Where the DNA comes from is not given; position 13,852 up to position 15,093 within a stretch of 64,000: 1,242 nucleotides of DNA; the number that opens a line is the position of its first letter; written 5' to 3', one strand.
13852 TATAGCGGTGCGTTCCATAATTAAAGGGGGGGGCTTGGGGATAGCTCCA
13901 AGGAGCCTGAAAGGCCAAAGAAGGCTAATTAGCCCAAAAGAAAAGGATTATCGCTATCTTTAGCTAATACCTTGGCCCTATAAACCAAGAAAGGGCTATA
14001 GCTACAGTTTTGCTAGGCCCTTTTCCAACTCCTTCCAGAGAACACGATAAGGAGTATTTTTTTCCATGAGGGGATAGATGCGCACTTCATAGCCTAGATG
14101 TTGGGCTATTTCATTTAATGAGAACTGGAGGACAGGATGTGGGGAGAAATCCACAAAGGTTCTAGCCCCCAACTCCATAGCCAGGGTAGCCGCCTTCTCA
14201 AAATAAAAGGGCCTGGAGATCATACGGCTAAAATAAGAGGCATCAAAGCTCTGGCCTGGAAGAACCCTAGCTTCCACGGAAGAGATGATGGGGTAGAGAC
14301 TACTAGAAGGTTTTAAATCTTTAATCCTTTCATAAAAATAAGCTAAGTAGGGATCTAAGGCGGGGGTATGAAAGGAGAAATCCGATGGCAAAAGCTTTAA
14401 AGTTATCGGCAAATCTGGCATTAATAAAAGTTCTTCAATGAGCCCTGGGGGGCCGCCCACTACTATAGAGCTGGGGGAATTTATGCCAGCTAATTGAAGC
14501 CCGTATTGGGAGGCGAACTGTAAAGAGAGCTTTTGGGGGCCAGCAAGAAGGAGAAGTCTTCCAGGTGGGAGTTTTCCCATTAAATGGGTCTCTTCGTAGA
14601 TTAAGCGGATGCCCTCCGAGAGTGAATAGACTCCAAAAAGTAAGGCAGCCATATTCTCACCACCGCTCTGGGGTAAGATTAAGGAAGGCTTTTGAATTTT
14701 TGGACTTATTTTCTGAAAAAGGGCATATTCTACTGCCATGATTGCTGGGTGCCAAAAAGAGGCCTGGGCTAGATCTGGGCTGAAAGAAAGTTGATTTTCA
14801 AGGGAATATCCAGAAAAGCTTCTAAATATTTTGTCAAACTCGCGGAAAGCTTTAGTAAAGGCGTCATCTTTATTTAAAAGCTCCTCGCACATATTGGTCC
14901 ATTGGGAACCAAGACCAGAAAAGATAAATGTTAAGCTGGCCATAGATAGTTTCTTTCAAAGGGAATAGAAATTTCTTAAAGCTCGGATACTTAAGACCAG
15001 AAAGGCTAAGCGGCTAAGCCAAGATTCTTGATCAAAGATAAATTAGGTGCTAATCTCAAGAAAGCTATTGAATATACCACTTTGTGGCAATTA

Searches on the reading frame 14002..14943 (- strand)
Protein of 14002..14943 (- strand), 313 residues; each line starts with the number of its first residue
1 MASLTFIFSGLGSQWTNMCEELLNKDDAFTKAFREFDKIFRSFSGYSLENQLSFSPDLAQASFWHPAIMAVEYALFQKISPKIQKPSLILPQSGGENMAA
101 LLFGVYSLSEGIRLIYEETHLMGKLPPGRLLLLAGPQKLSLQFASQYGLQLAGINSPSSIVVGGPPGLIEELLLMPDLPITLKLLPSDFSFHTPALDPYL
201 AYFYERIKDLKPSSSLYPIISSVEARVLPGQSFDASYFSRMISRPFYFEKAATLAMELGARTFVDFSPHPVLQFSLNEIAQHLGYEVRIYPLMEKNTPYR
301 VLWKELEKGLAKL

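Call 45: search_protein_families(library=pfam, proteins=[window:14002-14943:-], max_evalue=0.001)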
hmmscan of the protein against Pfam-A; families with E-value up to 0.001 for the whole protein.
window:14002-14943:- (313 aa): 1 family
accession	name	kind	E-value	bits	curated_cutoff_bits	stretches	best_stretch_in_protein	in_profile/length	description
PF00698.26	Acyl_transf_1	-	4.1e-34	118.9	32.7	1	5-298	1-299/319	Acyl transferase domain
